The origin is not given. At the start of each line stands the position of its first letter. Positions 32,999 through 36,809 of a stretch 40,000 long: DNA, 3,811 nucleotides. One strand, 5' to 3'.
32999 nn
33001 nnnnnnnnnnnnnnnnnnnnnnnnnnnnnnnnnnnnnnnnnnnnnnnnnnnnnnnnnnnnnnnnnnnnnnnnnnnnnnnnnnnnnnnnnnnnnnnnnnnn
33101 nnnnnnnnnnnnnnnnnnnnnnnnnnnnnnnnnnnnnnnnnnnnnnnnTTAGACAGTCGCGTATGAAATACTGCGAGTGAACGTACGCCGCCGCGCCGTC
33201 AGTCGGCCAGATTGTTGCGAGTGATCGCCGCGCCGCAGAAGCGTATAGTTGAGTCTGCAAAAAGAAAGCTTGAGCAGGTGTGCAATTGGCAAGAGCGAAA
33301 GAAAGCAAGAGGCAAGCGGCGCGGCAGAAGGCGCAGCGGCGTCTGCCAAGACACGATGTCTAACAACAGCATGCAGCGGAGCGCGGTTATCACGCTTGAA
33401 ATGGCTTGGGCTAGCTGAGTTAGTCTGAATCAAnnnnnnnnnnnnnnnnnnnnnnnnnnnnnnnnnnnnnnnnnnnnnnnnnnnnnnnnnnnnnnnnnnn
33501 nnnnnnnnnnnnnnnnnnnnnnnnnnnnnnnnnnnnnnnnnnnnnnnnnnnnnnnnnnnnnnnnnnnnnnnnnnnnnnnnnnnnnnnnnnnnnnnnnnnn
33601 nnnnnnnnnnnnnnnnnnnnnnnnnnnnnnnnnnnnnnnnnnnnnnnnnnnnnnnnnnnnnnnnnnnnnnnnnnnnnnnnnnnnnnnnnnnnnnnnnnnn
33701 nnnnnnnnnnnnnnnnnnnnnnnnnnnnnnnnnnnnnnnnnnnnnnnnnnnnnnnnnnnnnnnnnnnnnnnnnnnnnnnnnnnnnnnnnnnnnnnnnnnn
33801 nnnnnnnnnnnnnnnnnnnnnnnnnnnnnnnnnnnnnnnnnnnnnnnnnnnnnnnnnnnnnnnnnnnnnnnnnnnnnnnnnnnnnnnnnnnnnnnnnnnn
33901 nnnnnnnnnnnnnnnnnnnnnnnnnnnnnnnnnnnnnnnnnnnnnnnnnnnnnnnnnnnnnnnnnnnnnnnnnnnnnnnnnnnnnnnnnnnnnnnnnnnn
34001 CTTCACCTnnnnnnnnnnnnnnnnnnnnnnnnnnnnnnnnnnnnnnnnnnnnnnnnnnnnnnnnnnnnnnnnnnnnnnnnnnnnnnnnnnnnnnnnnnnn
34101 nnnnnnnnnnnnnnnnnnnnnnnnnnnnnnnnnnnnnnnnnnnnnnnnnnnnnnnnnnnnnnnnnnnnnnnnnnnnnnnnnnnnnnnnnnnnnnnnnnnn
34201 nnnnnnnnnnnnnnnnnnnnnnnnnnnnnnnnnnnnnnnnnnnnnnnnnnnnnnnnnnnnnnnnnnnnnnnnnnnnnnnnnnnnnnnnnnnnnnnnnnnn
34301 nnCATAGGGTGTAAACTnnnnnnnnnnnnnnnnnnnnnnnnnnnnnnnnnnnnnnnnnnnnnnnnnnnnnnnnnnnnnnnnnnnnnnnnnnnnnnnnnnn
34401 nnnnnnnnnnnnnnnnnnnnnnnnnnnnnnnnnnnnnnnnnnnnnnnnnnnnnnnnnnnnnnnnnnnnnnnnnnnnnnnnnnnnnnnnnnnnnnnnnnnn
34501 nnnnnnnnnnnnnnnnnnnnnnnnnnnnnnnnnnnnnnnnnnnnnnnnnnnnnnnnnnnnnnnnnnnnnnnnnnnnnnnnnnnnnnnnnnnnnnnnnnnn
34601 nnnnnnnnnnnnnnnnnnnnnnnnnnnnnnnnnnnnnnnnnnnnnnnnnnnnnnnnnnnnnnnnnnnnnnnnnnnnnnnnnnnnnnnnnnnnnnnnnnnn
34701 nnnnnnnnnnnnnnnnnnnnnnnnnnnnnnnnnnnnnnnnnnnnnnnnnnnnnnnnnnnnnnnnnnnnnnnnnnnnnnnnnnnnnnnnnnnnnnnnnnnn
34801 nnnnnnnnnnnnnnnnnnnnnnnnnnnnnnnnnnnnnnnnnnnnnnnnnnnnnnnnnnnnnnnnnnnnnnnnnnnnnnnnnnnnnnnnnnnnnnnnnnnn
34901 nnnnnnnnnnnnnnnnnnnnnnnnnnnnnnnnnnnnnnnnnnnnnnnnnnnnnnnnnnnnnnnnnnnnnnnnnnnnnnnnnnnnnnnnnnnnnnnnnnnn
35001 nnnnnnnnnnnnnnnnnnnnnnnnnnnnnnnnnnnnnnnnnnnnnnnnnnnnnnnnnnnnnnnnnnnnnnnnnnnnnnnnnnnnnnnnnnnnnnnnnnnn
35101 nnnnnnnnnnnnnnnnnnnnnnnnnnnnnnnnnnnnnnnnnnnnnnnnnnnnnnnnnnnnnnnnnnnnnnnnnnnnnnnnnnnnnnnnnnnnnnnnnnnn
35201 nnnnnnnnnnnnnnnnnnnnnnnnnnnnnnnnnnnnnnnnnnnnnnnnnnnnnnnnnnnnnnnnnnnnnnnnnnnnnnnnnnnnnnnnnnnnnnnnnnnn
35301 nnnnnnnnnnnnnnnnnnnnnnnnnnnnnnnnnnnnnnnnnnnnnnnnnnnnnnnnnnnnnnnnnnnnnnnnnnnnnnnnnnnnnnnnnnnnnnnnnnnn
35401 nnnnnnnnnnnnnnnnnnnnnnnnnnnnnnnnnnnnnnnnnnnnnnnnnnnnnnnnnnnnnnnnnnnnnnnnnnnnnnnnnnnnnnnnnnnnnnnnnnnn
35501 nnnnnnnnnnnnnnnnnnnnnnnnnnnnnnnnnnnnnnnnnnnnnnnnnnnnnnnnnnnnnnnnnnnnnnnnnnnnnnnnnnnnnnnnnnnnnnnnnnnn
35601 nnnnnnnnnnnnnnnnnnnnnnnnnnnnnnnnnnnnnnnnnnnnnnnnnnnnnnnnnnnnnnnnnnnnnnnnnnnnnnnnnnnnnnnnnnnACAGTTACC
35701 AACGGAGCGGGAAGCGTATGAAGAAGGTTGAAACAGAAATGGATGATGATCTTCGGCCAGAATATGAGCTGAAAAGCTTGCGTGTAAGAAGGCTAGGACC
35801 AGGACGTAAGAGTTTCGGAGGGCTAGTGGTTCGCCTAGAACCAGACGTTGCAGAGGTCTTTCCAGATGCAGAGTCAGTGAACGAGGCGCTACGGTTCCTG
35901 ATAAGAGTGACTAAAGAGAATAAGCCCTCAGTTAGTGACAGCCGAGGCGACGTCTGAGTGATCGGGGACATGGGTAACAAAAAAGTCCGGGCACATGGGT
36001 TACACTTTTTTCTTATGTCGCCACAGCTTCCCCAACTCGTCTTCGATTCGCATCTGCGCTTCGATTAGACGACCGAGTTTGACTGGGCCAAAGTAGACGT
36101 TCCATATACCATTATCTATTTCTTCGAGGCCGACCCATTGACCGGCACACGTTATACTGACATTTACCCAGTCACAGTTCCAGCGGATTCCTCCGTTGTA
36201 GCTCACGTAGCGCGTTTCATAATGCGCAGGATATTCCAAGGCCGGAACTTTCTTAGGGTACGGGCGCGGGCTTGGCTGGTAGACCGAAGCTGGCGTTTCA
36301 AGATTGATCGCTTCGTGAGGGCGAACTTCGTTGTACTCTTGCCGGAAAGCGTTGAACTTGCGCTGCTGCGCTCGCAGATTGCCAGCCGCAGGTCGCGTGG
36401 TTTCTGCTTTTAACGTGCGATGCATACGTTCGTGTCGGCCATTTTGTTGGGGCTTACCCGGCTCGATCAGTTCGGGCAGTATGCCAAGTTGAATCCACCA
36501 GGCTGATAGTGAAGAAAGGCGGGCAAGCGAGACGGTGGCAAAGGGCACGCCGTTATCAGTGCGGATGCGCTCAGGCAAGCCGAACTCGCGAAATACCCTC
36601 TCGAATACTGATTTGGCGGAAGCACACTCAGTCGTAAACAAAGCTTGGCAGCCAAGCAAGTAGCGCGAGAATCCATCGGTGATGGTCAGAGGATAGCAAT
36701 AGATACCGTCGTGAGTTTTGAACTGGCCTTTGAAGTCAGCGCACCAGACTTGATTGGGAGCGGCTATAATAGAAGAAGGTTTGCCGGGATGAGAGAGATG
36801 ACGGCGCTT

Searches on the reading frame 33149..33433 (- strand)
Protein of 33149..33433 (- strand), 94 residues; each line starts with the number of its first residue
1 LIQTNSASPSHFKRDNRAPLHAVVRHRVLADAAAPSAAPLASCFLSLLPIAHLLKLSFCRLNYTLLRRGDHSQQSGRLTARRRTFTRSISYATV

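Call 36: find_homologous_proteins(query=window:33149-33433:-, max_evalue=0.01)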
Query window:33149-33433:-: 8 candidates shared short words with the query, none scored E <= 0.01.
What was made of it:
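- There are no protein homologues (call 36). There are no homologues among 5.8 billion proteins (call 36).
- Tried and rejected: Searching the 94-aa minus-strand ORF against 5.8 billion proteins gave no hit (call 36), so I could not reach more loci through called ORFs.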

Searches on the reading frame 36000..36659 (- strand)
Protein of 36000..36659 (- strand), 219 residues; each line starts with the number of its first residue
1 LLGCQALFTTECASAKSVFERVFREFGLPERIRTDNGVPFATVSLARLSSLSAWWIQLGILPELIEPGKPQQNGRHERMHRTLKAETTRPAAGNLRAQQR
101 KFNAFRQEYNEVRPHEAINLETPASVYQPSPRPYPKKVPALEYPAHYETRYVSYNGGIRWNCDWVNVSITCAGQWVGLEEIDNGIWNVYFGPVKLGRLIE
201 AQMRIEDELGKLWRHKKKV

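Call 11: search_protein_families(library=ncbifam, proteins=[window:36000-36659:-])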
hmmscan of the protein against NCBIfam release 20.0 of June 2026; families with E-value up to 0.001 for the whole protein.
window:36000-36659:- (219 aa): 2 families
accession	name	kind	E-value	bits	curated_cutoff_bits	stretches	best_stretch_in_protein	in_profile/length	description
NF033577.2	transpos_IS481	equivalog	3.8e-27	95.5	224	1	5-127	164-284/284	IS481 family transposase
NF033516.0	transpos_IS3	equivalog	2e-13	50.4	160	1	14-126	259-368/369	IS3 family transposase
